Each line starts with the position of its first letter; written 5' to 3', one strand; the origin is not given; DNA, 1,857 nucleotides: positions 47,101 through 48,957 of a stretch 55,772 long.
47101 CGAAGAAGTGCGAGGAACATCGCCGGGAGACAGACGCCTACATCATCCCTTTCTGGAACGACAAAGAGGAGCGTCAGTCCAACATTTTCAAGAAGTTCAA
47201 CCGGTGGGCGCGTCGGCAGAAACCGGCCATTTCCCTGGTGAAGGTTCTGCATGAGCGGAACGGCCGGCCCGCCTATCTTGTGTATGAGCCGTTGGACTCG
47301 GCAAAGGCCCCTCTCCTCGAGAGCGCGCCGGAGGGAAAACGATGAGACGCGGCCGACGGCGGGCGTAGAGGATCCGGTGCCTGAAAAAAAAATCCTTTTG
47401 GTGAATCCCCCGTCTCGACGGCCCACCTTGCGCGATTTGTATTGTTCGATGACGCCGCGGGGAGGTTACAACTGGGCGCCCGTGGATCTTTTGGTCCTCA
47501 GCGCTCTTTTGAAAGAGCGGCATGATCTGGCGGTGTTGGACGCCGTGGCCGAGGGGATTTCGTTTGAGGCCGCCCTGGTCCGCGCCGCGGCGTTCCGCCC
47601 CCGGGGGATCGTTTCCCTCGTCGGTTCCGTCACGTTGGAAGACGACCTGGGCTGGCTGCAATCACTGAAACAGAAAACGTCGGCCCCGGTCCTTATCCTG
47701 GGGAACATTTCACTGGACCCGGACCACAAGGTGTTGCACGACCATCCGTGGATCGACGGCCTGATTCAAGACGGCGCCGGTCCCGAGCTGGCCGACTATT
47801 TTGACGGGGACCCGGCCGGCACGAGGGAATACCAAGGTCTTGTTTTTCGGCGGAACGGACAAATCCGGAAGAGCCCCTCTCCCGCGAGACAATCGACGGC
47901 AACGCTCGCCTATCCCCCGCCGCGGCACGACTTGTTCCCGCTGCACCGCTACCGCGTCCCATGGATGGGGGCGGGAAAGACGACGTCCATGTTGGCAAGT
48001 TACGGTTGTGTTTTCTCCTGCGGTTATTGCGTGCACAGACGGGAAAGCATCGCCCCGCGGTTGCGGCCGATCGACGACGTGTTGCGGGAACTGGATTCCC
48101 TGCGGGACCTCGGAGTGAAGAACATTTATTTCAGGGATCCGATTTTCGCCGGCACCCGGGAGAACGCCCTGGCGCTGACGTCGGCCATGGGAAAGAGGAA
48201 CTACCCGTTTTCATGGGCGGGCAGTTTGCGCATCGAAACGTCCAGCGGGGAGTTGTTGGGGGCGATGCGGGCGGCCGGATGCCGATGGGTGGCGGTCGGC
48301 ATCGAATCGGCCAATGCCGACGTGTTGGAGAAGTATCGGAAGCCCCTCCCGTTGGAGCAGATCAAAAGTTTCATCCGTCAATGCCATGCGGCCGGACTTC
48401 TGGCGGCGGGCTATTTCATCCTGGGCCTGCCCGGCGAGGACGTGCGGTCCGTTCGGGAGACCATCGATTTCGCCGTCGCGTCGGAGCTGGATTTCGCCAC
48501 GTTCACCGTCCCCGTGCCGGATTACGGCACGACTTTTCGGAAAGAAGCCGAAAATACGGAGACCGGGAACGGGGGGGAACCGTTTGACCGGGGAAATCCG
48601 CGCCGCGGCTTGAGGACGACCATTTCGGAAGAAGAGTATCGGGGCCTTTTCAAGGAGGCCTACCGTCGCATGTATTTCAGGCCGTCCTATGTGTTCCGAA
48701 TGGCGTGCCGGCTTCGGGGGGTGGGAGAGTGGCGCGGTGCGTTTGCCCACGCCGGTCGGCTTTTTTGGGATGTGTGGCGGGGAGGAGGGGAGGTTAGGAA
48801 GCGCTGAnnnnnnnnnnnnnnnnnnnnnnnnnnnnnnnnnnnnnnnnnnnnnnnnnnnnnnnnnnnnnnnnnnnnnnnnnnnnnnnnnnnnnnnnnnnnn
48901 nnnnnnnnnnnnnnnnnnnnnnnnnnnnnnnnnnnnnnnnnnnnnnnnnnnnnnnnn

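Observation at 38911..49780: Array of four GT-C-like membrane proteins interleaved with two B12-radical SAM enzymes, converging on a polyprenyl-phosphate phosphoribosyltransferase: candidate undescribed envelope-glycan system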

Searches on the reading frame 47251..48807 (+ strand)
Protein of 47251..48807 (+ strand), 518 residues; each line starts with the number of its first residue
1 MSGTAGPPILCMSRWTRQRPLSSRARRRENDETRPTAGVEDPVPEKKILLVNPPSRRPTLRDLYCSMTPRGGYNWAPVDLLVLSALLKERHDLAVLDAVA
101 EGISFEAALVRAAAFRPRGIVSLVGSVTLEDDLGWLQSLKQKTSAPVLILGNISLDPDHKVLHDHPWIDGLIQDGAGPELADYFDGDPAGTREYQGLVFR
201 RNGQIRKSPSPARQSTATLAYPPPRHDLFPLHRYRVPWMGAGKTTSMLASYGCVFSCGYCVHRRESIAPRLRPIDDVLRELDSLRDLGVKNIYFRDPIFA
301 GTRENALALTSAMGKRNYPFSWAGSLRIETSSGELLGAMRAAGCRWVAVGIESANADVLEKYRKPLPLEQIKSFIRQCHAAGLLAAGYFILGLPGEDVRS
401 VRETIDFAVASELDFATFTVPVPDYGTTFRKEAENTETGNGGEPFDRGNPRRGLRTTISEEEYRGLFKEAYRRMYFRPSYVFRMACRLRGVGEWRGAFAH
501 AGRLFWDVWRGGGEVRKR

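Call 4: search_protein_families(library=pfam, proteins=[window:47251-48807:+], max_evalue=0.1)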
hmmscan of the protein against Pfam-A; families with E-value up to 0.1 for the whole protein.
window:47251-48807:+ (518 aa): 2 families
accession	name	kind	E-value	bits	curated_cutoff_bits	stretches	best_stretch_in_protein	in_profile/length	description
PF04055.27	Radical_SAM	-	5.9e-17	62.8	29.5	1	250-408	4-166/166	Radical SAM superfamily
PF02310.24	B12-binding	-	0.09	13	32.1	0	72-159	9-97/121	B12 binding domain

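Call 5: search_protein_families(library=ncbifam, proteins=[window:47251-48807:+], max_evalue=0.1)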
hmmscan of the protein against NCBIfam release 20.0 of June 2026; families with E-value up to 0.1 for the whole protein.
window:47251-48807:+ (518 aa): 24 families
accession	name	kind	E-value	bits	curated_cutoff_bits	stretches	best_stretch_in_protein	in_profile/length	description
TIGR03471.1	HpnJ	equivalog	6.5e-35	120.9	577.6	1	74-485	31-443/472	hopanoid biosynthesis associated radical SAM protein HpnJ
TIGR04479.1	bcpD_PhpK_rSAM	subfamily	1.3e-31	109.6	600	1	242-415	239-413/504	PhpK family radical SAM P-methyltransferase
NF033070.1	rSAM_AprD4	equivalog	7.9e-29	100.8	500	1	183-423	137-380/456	AprD4 family radical SAM diol-dehydratase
TIGR04072.2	rSAM_ladder_B12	equivalog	1.1e-19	70.4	360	1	242-406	178-344/443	lipid biosynthesis B12-binding/radical SAM protein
NF038361.1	rSAM_Sden_1168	equivalog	4.1e-19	68.5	575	1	163-419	194-457/560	Sden_1168 family B12-binding radical SAM P-methyltransferase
TIGR04014.1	B12_SAM_MJ_0865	equivalog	1.9e-17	63.2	360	1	192-423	116-350/434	methyl-coenzyme M reductase glutamine C-methyltransferase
TIGR02026.1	BchE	equivalog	2.3e-16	59.8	481.35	1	72-433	17-387/497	magnesium-protoporphyrin IX monomethyl ester anaerobic oxidative cyclase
TIGR04295.1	B12_rSAM_oligo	hypoth_equivalog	1.1e-15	57.3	400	1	191-360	144-310/422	TIGR04295 family B12-binding domain-containing radical SAM protein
TIGR04385.1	B12_rSAM_cofa1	equivalog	1.1e-13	51.2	450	1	191-407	145-360/438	B12 lower ligand biosynthesis radical SAM protein BzaD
NF050148.1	rSAM_ApyD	equivalog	3.3e-13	48.9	750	1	145-407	104-362/645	RiPP biosynthesis radical SAM protein ApyD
NF045585.1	rSAM_slr0320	equivalog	4.8e-11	41.9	775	1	250-408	241-406/511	photosystem II high light acclimation radical SAM protein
TIGR04013.1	B12_SAM_MJ_1487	hypoth_equivalog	3e-09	36.2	251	1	224-408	131-330/382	TIGR04013 family B12-binding domain/radical SAM domain-containing protein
TIGR04428.1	B12_rSAM_trp_MT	equivalog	1.4e-07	30.3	500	1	241-419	213-406/558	tryptophan 2-C-methyltransferase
NF040542.1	rSAM_RCCLKC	equivalog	8.1e-07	28.5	450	1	246-413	182-352/423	arsinothricin biosynthesis radical SAM protein ArsL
NF040546.1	rSAM_CUAEP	equivalog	9.8e-07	27.8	500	1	216-404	140-334/468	CUAEP/CCAEP-tail radical SAM (seleno)protein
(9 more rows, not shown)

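Call 58: search_solved_structures(query=window:47377-48807:+, max_evalue=0.01)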
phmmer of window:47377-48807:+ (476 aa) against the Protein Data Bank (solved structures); distinct sequences matched with E-value up to 0.01: 3.
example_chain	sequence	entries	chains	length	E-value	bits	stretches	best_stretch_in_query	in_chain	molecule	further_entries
6fd2_B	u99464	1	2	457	1.4e-23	86.9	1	177-379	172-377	Putative apramycin biosynthetic oxidoreductase 4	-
9ccb_A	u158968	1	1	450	3.9e-12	49.1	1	207-399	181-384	Radical SAM core domain-containing protein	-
6wte_A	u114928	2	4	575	1.2e-06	31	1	199-399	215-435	B12-binding domain-containing protein | Tryptophan-C2-methyltransferase containing B12-binding domain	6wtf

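Call 71: find_homologous_proteins(query=window:47377-48807:+, max_evalue=1e-20)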
Query window:47377-48807:+ (476 aa): 12 proteins with E <= 1e-20 among 8000 candidates.
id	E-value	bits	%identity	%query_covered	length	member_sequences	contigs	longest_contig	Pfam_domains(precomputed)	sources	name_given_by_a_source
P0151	0.0e+0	1106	100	100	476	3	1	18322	PF04055.28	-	-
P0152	1.4e-104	369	41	96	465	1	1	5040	PF04055.28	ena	-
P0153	8.7e-104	366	41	98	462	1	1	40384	PF04055.28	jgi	jgi:anaerobic magnesium-protoporphyrin IX monomethyl ester cyclase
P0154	5.2e-75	271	36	95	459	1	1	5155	PF04055.28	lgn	-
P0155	6.4e-70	255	32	99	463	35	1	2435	PF04055.28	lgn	-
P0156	4.7e-66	242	31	97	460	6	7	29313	PF04055.28,PF02310.25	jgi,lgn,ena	-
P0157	1.4e-62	230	35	92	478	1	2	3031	PF04055.28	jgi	jgi:anaerobic magnesium-protoporphyrin IX monomethyl ester cyclase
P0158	6.0e-58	215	32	93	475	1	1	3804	PF04055.28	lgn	-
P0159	5.8e-43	166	33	66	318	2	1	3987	PF04055.28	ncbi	ncbi:MAG: B12-binding domain-containing radical SAM protein, partial [Nitrospinota bacterium]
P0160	2.1e-30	124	27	86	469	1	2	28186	PF04055.28,PF02310.25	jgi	-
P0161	5.7e-23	100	27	92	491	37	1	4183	PF04055.28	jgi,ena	-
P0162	5.4e-21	93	28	93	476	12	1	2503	PF04055.28,PF02310.25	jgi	jgi:anaerobic magnesium-protoporphyrin IX monomethyl ester cyclase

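Call 72: find_encoding_contigs(protein=P0156, flank=10000, max_places=2)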
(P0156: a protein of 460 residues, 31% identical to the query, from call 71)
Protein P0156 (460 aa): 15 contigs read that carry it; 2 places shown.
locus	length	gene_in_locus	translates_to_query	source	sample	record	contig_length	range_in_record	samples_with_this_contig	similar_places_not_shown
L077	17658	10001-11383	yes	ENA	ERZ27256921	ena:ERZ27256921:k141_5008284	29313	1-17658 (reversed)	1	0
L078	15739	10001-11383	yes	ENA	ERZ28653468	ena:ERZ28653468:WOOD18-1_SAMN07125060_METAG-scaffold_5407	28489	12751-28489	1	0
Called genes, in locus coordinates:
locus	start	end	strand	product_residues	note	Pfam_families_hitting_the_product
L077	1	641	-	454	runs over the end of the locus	PF04055:Radical_SAM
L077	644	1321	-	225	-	PF00535:Glycos_transf_2, PF13641:Glyco_tranf_2_3 (weak)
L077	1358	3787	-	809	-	-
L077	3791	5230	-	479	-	PF00483:NTP_transferase, PF01128:IspD, PF12804:NTP_transf_3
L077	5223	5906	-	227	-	PF00535:Glycos_transf_2, PF13641:Glyco_tranf_2_3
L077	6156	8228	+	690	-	PF00657:Lipase_GDSL, PF13472:Lipase_GDSL_2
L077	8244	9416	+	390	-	PF11741:AMIN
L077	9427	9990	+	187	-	-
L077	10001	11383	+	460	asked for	PF02310:B12-binding, PF04055:Radical_SAM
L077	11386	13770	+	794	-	PF02366:PMT, PF13231:PMT_2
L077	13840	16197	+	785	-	PF13491:FtsK_4TM, PF17854:FtsK_alpha, PF01580:FtsK_SpoIIIE, PF09397:FtsK_gamma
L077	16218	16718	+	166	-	PF04542:Sigma70_r2 (weak), PF08281:Sigma70_r4_2, PF04545:Sigma70_r4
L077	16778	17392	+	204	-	-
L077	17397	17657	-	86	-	?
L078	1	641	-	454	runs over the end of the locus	PF04055:Radical_SAM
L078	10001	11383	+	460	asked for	PF02310:B12-binding, PF04055:Radical_SAM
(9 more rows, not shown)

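Call 73: find_encoding_contigs(protein=P0160, flank=10000, max_places=2)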
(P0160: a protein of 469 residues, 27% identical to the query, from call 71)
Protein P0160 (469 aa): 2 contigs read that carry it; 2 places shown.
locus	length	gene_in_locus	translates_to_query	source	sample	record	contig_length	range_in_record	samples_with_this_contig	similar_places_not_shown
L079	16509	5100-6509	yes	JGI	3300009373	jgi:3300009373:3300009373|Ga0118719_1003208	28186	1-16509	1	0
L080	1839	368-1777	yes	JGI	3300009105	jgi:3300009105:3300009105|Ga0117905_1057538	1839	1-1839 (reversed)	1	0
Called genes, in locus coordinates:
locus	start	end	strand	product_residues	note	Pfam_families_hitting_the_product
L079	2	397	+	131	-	?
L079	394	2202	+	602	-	PF13231:PMT_2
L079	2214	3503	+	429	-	PF00037:Fer4 (weak), PF12797:Fer4_2 (faint), PF12837:Fer4_6 (faint), PF13237:Fer4_10 (weak), PF14697:Fer4_21 (weak), PF04422:FrhB_FdhB_N, PF04432:FrhB_FdhB_C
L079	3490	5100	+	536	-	-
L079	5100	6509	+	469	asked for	PF02310:B12-binding, PF04055:Radical_SAM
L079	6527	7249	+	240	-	PF01209:Ubie_methyltran, PF13489:Methyltransf_23, PF01739:CheR (faint), PF07021:MetW (weak), PF13847:Methyltransf_31, PF08241:Methyltransf_11, PF08242:Methyltransf_12, PF13649:Methyltransf_25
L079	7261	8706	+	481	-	PF02310:B12-binding (weak), PF04055:Radical_SAM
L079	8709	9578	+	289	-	PF00535:Glycos_transf_2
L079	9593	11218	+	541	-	PF13231:PMT_2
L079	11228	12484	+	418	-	-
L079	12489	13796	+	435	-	PF00657:Lipase_GDSL (faint), PF13472:Lipase_GDSL_2 (weak)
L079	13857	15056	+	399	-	PF13439:Glyco_transf_4 (weak), PF13579:Glyco_trans_4_4 (weak), PF00534:Glycos_transf_1, PF13692:Glyco_trans_1_4, PF26337:Gtf3_C (weak)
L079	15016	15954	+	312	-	PF04321:RmlD_sub_bind, PF01073:3Beta_HSD, PF01370:Epimerase, PF02719:Polysacc_synt_2, PF16363:GDP_Man_Dehyd, PF07993:NAD_binding_4 (weak)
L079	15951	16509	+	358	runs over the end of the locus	PF00534:Glycos_transf_1, PF13692:Glyco_trans_1_4, PF13524:Glyco_trans_1_2 (faint)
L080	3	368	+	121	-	?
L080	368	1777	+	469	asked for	PF02310:B12-binding, PF04055:Radical_SAM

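Call 74: find_encoding_contigs(protein=P0152, flank=10000, max_places=2)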
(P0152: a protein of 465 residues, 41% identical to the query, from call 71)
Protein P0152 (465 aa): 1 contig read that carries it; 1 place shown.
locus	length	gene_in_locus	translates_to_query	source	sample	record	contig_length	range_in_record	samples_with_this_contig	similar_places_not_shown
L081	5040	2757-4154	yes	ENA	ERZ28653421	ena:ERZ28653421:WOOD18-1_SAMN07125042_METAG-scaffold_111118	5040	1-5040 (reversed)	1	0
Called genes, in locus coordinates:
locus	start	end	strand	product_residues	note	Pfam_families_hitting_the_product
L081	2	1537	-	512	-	?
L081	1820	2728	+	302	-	PF04055:Radical_SAM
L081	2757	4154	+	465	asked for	PF04055:Radical_SAM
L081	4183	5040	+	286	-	?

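Call 75: find_encoding_contigs(protein=P0154, flank=10000, max_places=2)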
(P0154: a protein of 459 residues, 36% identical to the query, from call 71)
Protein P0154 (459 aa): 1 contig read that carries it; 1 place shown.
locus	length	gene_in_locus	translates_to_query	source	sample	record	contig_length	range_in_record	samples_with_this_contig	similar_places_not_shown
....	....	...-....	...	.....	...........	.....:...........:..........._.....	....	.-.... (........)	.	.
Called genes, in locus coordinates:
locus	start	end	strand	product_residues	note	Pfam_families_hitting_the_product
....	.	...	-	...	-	?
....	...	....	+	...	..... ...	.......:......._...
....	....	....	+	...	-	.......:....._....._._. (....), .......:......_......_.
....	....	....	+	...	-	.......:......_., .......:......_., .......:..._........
